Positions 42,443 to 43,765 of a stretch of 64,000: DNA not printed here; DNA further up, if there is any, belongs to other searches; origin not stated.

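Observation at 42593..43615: Full-length eukaryote-type arginine (phosphagen) kinase in a bacterial chromosome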

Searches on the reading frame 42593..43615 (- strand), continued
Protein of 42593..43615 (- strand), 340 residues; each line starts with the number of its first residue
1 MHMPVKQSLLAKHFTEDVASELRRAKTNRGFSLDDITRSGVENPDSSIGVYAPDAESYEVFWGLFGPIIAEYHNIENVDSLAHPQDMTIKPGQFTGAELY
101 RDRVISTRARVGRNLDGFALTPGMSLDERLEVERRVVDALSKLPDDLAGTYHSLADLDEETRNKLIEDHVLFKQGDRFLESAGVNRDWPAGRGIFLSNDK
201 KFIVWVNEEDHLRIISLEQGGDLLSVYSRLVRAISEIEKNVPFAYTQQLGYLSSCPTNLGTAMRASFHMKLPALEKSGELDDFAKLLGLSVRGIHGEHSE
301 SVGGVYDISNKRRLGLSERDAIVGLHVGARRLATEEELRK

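Call 21: list_cluster_members(proteins=[window:42593-43615:-, P0001, P0055])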
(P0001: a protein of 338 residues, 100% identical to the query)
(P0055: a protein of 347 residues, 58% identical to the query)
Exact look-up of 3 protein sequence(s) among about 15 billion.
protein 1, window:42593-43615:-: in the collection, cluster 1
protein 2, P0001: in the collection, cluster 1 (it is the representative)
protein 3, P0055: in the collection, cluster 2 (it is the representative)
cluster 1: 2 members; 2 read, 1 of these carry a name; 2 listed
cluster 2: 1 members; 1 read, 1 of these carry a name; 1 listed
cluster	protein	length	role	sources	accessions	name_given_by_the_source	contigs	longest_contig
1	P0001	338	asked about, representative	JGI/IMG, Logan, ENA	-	-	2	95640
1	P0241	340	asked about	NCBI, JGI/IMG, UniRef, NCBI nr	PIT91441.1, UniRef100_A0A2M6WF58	arginine kinase [Candidatus Kaiserbacteria bacterium CG10_big_fil_rev_8_21_14_0_10_49_17] | Arginine kinase n=1 Tax=Candidatus Kaiserbacteria bacterium ... | MAG: arginine kinase [Candidatus Kaiserbacteria bacterium ...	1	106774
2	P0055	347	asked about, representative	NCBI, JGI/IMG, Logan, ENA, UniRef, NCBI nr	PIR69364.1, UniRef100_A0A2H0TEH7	MAG: arginine kinase [Candidatus Niyogibacteria bacterium ... | Arginine kinase n=1 Tax=Candidatus Niyogibacteria bacterium ...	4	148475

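Call 23: search_solved_structures(query=window:42593-43615:-, show_alignments=4, max_evalue=1e-98)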
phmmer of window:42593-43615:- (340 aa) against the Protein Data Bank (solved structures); distinct sequences matched with E-value up to 1e-98: 4.
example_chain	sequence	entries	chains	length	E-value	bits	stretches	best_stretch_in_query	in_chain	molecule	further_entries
4rf6_A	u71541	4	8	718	4.1e-201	670.5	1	4-336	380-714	Arginine kinase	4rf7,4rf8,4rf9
4wo8_A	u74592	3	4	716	8.7e-165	551.2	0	7-334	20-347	Taurocyamine kinase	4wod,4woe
1bg0_A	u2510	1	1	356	5.9e-99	334.8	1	7-329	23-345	ARGININE KINASE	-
1m15_A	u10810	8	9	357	6e-99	334.8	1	7-329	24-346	arginine kinase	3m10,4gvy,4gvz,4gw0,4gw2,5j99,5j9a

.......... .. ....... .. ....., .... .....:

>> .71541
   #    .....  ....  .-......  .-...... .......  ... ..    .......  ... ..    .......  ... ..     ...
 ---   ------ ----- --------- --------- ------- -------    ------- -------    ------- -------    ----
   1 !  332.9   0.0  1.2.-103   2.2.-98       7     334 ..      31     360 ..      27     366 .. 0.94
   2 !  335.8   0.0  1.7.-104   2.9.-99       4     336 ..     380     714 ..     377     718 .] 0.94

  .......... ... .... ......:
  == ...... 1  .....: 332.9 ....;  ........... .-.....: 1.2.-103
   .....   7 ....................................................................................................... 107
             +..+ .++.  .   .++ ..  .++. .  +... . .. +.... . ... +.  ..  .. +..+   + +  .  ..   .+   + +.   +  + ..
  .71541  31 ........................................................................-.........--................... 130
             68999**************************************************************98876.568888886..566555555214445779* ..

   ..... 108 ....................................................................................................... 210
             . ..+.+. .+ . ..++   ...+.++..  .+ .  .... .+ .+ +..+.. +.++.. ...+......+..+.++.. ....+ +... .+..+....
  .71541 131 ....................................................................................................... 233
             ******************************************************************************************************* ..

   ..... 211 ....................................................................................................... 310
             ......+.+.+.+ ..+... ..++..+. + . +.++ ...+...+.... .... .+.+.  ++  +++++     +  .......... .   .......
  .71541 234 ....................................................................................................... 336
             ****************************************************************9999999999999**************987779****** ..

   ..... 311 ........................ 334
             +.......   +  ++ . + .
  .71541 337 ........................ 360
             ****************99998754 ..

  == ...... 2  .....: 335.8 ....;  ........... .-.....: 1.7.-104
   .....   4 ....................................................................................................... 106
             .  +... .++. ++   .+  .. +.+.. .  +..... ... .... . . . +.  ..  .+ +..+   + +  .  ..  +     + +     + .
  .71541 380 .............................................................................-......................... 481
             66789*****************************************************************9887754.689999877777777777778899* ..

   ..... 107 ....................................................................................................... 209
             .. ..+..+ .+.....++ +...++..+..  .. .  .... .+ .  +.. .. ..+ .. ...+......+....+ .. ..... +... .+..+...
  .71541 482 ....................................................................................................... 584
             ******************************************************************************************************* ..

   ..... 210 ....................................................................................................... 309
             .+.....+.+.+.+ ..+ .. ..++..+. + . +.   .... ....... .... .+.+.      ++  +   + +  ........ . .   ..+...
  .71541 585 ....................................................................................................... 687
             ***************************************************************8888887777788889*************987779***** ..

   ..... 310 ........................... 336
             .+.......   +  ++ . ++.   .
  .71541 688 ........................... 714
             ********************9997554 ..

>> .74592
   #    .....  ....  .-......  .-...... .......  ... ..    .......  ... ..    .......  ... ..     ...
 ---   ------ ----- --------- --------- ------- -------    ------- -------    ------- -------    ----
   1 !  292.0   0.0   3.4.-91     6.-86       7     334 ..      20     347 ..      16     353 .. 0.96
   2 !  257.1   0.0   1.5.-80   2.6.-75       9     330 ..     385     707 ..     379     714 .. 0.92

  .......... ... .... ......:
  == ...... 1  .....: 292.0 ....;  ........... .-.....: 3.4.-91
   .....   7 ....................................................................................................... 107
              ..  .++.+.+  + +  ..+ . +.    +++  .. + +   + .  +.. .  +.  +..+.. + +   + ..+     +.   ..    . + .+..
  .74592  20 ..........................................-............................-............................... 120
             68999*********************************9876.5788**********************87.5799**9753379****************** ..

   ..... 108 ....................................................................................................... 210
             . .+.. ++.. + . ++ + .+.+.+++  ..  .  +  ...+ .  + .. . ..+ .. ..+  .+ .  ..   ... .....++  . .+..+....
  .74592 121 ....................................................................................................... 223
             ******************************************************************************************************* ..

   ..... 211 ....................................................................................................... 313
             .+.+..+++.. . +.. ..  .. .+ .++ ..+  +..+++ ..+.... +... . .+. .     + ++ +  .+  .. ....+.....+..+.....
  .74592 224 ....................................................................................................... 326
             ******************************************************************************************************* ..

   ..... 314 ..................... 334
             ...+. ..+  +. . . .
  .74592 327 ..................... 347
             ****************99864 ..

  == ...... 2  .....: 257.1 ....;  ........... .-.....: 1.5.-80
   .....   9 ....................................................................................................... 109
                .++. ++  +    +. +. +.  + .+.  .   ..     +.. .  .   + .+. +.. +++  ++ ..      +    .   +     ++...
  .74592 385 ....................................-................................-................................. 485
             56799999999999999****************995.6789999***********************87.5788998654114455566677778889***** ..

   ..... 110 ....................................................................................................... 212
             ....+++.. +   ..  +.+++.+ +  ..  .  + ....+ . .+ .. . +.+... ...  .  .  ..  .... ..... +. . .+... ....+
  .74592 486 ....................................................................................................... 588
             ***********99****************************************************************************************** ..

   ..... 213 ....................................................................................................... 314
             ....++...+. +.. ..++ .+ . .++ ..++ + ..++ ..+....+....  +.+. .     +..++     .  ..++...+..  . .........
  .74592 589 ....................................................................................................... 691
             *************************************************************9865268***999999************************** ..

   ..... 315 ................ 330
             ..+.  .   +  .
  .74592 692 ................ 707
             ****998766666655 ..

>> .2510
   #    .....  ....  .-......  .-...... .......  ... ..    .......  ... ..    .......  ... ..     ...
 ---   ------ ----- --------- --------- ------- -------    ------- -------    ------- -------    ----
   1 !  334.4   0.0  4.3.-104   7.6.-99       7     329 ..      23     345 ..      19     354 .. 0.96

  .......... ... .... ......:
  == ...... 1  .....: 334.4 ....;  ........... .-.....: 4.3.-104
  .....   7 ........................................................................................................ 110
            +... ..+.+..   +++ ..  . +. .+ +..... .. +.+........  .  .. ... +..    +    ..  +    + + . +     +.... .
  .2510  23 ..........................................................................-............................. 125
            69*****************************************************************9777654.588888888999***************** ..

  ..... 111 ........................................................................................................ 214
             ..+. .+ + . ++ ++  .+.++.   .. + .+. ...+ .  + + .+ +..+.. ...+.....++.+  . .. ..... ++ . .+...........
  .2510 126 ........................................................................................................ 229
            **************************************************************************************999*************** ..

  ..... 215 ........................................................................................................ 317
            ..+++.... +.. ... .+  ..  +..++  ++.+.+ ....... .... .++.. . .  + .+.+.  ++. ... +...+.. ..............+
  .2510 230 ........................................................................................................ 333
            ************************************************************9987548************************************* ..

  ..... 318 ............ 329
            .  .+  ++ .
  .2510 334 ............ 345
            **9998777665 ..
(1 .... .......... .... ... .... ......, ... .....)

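Call 32: find_encoding_contigs(protein=P0023, flank=8000, max_places=1)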
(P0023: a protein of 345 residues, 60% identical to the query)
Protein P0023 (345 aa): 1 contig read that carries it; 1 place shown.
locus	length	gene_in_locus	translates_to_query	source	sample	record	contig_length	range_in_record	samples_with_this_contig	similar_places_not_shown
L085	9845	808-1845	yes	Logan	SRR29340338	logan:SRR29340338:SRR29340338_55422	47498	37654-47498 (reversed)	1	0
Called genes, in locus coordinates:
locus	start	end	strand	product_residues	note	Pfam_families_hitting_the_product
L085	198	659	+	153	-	PF00313:CSD, PF08206:OB_RNB (faint), PF00313:CSD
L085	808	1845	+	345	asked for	PF02807:ATP-gua_PtransN, PF00217:ATP-gua_Ptrans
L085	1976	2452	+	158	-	PF00293:NUDIX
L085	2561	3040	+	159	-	-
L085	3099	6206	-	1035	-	PF00873:ACR_tran, PF03176:MMPL (faint), PF02355:SecD_SecF_C (faint)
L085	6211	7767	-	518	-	PF25881:HH_YBHG (faint)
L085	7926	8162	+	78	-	-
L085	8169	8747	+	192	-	PF02525:Flavodoxin_2, PF03358:FMN_red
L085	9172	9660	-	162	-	-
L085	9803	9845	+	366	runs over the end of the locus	PF01926:MMR_HSR1, PF02421:FeoB_N (weak), PF06071:YchF-GTPase_C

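Call 33: find_encoding_contigs(protein=P0056, flank=8000, max_places=1)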
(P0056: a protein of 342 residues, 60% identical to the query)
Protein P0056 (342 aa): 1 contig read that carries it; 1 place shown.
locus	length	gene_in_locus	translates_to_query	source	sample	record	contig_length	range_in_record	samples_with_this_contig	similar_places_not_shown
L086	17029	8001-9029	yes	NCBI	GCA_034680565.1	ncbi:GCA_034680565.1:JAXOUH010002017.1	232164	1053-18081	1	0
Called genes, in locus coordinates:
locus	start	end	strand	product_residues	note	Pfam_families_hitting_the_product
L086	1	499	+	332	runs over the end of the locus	PF00579:tRNA-synt_1b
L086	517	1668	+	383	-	PF01817:CM_2, PF01209:Ubie_methyltran, PF13489:Methyltransf_23, PF13847:Methyltransf_31, PF08241:Methyltransf_11, PF08242:Methyltransf_12, PF13649:Methyltransf_25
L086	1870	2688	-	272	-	PF03437:BtpA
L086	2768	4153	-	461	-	PF00591:Glycos_transf_3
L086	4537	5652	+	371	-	PF06224:AlkZ-like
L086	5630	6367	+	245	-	PF01209:Ubie_methyltran (faint), PF08003:Methyltransf_9, PF13489:Methyltransf_23, PF13847:Methyltransf_31, PF08241:Methyltransf_11, PF08242:Methyltransf_12, PF13649:Methyltransf_25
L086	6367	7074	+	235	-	PF08713:DNA_alkylation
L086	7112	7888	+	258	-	PF00459:Inositol_P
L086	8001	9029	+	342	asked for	PF02807:ATP-gua_PtransN, PF00217:ATP-gua_Ptrans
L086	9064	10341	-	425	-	PF00890:FAD_binding_2, PF01134:GIDA (faint), PF01494:FAD_binding_3 (weak), PF03486:HI0933_like, PF07992:Pyr_redox_2, PF12831:FAD_oxidored, PF13450:NAD_binding_8 (weak), PF22780:HI0933_like_1st, +1 more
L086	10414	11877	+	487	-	PF03193:RsgA_GTPase (faint), PF00005:ABC_tran, PF02463:SMC_N (faint), PF13191:AAA_16 (faint), PF13476:AAA_23 (faint), PF13555:AAA_29 (faint), PF20720:nSTAND3 (faint), PF00005:ABC_tran, +2 more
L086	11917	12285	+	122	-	-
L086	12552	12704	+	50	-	PF18919:DUF5670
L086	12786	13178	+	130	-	-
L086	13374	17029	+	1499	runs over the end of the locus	PF07728:AAA_5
